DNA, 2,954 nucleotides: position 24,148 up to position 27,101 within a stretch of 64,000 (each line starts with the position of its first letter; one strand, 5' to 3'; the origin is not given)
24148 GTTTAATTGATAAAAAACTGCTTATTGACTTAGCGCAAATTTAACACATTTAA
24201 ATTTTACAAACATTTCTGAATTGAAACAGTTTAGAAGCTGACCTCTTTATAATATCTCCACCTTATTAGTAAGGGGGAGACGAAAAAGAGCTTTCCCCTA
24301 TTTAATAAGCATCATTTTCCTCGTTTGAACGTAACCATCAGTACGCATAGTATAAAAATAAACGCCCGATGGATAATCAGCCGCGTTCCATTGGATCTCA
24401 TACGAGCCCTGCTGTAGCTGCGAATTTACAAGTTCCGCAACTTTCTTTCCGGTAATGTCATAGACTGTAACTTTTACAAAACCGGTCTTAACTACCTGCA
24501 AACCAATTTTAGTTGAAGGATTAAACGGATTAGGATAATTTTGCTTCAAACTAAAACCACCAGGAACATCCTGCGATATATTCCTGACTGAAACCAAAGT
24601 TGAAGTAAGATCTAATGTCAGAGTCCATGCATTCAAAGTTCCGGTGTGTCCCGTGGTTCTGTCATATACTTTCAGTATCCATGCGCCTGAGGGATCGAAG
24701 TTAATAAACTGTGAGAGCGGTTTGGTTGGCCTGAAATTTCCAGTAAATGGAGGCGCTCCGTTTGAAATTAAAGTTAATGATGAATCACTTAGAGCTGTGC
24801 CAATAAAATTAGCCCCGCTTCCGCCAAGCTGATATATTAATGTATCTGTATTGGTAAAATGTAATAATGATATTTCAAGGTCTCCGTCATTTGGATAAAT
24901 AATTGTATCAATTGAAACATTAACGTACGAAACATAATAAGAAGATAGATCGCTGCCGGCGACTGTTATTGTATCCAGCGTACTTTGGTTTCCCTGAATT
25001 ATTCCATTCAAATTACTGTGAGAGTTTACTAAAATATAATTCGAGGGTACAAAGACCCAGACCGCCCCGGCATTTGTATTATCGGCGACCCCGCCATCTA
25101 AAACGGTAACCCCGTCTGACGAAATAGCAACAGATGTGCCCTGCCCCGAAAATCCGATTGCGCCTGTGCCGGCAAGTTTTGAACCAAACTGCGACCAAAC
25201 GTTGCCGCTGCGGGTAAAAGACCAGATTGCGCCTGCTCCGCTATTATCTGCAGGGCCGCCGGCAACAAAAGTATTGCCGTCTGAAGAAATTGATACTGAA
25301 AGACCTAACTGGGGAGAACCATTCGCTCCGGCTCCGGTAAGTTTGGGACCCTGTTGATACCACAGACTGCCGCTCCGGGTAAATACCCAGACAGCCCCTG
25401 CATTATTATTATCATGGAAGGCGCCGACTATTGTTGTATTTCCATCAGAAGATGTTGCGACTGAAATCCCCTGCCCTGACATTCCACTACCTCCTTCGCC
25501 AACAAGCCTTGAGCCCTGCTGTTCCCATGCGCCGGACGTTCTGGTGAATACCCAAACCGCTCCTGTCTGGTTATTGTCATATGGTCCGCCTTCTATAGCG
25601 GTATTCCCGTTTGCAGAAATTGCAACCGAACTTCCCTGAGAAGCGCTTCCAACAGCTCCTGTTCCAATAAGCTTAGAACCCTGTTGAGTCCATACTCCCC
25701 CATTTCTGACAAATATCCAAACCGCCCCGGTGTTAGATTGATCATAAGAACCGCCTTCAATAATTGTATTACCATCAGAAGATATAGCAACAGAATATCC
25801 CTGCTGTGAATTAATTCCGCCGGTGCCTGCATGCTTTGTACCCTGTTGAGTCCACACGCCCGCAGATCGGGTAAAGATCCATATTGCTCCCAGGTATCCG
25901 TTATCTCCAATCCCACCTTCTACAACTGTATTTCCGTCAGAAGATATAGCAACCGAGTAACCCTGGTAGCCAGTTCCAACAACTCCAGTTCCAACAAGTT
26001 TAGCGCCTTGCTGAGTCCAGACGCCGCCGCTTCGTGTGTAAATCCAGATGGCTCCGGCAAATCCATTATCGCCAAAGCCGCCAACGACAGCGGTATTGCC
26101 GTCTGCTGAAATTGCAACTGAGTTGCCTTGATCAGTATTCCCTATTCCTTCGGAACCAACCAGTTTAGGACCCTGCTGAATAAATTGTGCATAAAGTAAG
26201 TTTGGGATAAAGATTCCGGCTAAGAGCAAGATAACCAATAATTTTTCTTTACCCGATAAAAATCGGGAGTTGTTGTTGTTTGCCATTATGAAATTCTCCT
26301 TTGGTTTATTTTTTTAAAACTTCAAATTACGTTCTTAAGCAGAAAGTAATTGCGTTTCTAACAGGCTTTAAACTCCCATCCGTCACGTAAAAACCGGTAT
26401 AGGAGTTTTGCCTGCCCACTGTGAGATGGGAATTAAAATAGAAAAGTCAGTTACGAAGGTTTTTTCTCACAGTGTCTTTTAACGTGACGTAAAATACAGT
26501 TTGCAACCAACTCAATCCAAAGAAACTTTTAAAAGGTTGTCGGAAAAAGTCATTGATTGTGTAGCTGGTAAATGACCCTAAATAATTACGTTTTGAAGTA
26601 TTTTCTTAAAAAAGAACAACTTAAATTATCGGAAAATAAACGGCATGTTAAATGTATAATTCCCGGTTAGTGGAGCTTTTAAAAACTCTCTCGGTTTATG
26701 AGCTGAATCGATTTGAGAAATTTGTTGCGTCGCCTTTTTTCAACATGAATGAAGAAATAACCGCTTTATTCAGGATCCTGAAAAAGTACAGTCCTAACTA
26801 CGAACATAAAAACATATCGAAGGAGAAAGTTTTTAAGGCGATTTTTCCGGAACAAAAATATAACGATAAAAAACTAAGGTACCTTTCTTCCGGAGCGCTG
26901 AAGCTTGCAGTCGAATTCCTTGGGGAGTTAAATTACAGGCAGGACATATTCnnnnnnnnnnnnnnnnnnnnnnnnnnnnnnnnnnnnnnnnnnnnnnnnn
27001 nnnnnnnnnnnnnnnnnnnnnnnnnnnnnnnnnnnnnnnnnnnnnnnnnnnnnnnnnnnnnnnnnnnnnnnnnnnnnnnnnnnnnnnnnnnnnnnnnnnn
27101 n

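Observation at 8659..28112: Three paralogs of an uncharacterised ~480-aa helical protein, each divergently paired with a secreted or outer-membrane protein gene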

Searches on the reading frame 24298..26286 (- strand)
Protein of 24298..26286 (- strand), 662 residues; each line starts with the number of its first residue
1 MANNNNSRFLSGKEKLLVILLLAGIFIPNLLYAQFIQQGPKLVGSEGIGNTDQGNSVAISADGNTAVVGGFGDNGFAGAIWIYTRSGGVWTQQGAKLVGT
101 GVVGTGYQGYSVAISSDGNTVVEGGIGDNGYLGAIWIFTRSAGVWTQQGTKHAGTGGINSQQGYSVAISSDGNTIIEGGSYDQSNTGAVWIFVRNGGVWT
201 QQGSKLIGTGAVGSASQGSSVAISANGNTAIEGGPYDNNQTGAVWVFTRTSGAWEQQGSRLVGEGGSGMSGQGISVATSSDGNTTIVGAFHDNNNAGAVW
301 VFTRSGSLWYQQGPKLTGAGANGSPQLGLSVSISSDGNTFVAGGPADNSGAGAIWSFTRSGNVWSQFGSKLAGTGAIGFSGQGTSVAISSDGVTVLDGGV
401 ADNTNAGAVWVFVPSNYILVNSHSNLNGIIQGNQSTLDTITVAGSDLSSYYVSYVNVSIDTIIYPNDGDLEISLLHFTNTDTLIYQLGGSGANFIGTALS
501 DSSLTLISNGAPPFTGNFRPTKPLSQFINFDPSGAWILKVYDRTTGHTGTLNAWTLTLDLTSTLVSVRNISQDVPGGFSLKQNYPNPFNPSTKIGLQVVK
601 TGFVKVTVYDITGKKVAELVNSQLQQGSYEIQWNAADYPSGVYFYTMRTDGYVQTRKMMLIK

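Call 12: search_protein_families(library=pfam, proteins=[window:24298-26286:-], max_evalue=0.01)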
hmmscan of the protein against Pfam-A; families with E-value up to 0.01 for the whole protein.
window:24298-26286:- (662 aa): 3 families
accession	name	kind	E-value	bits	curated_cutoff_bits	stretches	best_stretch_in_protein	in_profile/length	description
PF14312.12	FG-GAP_2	-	7.8e-12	45.6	23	1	259-302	5-49/49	FG-GAP repeat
PF18962.6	Por_Secre_tail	-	1.4e-10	41.8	27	1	584-659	2-74/75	Secretion system C-terminal sorting domain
PF01483.27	P_proprotein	-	8.8e-06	26.2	21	1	465-558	13-86/86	Proprotein convertase P-domain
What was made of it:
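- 24298..26286 (-): Partner of P3: T9SS cargo (FG-GAP, P-domain, type A CTD). Pfam (call 12).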

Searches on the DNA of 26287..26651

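Call 98: search_rna_families(source=window, start=26287, end=26651, threshold=evalue, max_evalue=1)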
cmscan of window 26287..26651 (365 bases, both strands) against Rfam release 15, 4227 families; matches with E-value up to 1: 0.
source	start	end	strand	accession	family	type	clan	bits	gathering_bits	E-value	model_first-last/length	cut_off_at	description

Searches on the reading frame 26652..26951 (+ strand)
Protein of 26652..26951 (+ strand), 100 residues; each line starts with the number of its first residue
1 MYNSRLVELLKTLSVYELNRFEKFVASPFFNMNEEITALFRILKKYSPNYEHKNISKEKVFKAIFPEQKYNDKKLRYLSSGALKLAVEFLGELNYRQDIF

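Call 55: predict_structure(alignment_id=A5)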
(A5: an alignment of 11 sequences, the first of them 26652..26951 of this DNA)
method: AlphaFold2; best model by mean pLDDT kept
length: 100 residues; sequences in the alignment: 11
mean_pLDDT: 85.9   pTM: 0.77
mean pLDDT of the five models: 85.9, 84.9, 83.0, 82.0, 80.7
residues with pLDDT >= 90: 56; 70-90: 31; 50-70: 10; < 50: 3
segments of 3 or more residues with pLDDT < 50: none
pLDDT, mean of each block of 10 residues (from residue 1): 74 90 92 93 83 80 95 93 92 66
secondary structure, 60 per line:
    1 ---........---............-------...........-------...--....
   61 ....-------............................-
elements in order: H4-11 H15-26 H34-44 H57-64 H72-99

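Call 59: fold_search(model_id=the predicted structure, library=pdb)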
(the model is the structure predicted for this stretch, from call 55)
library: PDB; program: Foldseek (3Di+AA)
matches with E <= 10: 42; with E <= 0.001: 0
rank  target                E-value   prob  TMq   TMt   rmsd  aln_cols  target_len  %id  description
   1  5vap_B                3.0e+00  0.14  0.37  0.34   6.2        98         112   11  Crystal structure of eVP30 C-terminus and eNP peptide (released 2017-06-21)
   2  7xiv_B                3.2e+00  0.25  0.43  0.36   5.0        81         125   11  Structural insight into the interactions between Lloviu virus VP30 and nucleoprotein (released 2022-06-29)
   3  9a4a_B                3.2e+00  0.23  0.38  0.29   4.8        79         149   20  Model of YLAN-FUR by crosslinking MS and deep learning (released 2024-09-18)
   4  4cs8_A                3.2e+00  0.21  0.40  0.28   5.9        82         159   16  Crystal structure of the asymmetric human metapneumovirus M2-1 tetramer, form 2 (released 2014-05-28)
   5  2ip6                  4.2e+00  0.07  0.25  0.28   9.1        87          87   10  Crystal structure of PedB (released 2007-10-02)
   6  3f51_B                4.2e+00  0.06  0.27  0.28   9.0        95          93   17  Crystal Structure of the clp gene regulator ClgR from Corynebacterium glutamicum (released 2008-11-18)
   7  5vao_B                4.5e+00  0.10  0.37  0.31   6.7        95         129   12  Crystal structure of eVP30 C-terminus and eNP peptide (released 2017-06-21)
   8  4jlr_S                4.7e+00  0.06  0.28  0.31  13.1        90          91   16  Crystal structure of a designed Respiratory Syncytial Virus Immunogen in complex with Motavizumab (released 2014-02-05)
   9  5vap_A                5.0e+00  0.09  0.37  0.34   6.3        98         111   12  Crystal structure of eVP30 C-terminus and eNP peptide (released 2017-06-21)
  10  1gak                  5.0e+00  0.04  0.21  0.18  11.6        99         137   11  CRYSTAL STRUCTURE OF GREEN ABALONE SP18 (released 2000-12-13)
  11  6xbz_I                5.0e+00  0.04  0.23  0.11  13.3       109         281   13  Structure of the human CDK-activating kinase (released 2020-09-09)
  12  6gcv_B                5.2e+00  0.07  0.33  0.27  12.5       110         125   12  Ligand binding domain (LBD) of the p. aeruginosa nitrate receptor McpN (released 2018-09-19)
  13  4csa_A                5.5e+00  0.14  0.38  0.27   6.2        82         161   16  Crystal structure of the asymmetric human metapneumovirus M2-1 tetramer bound to a DNA 4-mer (released 2014-05-28)
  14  9qhd_B                5.5e+00  0.02  0.16  0.09  10.9        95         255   14  NorQD complex state 1 from Jhaorihella thermophila (released 2026-03-25)
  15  2pqr_A                5.8e+00  0.05  0.26  0.26  10.6        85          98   18  Crystal structure of yeast Fis1 complexed with a fragment of yeast Caf4 (released 2007-11-06)
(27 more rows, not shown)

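Call 81: find_homologous_proteins(query=A5, max_evalue=0.001)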
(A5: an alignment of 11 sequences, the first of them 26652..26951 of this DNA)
Query A5 (11 sequences) (100 aa, profile of the alignment): 37 proteins with E <= 0.001 among 597 candidates.
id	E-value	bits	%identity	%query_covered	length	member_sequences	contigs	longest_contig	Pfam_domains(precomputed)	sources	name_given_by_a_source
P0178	2.2e-33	132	36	100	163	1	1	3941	-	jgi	jgi:hypothetical protein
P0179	1.5e-32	129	36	100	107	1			-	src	-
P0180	5.2e-32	128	40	100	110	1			-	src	-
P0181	3.9e-31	125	38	90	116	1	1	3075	-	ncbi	ncbi:MAG: hypothetical protein ABI792_01400, partial [bacterium]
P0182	6.2e-31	124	37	100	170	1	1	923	-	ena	-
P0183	3.1e-30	122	35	100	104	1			-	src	-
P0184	3.3e-30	122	36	90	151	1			-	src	-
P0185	4.4e-30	122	36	90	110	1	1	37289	-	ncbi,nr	ncbi:MAG: hypothetical protein M3R36_15010 [Bacteroidota bacterium]|nr:hypothetical protein [Bactero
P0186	2.3e-29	119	35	100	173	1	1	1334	-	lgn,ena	-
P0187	1.9e-28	116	36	87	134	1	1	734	-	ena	-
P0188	2.2e-28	116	31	93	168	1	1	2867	-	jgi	-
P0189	5.2e-28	115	44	90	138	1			-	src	-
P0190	9.4e-28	114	38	87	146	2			-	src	-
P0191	1.8e-27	113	32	90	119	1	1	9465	-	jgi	jgi:hypothetical protein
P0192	2.2e-27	113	34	90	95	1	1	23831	-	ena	-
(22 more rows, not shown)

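Call 83: search_solved_structures(query=A5, max_evalue=10)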
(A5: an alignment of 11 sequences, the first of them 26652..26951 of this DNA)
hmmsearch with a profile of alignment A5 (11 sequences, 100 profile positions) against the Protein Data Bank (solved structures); distinct sequences matched with E-value up to 10: 12.
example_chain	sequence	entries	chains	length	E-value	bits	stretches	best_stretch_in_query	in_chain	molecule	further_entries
9l08_A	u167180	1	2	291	0.013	18.9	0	8-25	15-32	Covalently Connected Cytochrome c555 trimer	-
5uqi_A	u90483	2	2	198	0.016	18.6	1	1-31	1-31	Phosphosugar isomerase | Isomerase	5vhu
4cih_A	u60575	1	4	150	0.061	16.7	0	56-89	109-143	LISTERIA NUCLEAR TARGETED PROTEIN A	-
6dtl_A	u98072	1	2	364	0.078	16.4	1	5-67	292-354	Mitogen-activated protein kinase 6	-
5ci6_A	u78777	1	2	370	0.083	16.3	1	5-67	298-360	Mitogen-activated protein kinase 6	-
9fqr_Ha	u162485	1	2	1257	0.13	15.6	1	33-88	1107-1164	Regulator of G protein signaling 22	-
5jw9_B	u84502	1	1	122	0.22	14.9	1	29-65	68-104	RNA polymerase II elongation factor ELL2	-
8on7_A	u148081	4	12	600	0.58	13.6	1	24-73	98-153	FMRFamide-gated sodium channel 1 (FaNaC1) | FMRFamide-gated sodium channel 1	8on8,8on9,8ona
6eri_Az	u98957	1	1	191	0.65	13.4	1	59-94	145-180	Ribosome-recycling factor, chloroplastic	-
1lql_A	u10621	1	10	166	0.75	13.2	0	14-39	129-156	osmotical inducible protein C like family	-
4fb3_A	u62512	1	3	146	0.96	12.9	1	29-95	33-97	Large T antigen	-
5xy3_R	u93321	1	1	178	1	12.8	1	39-97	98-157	60S ribosomal protein L19-3, putative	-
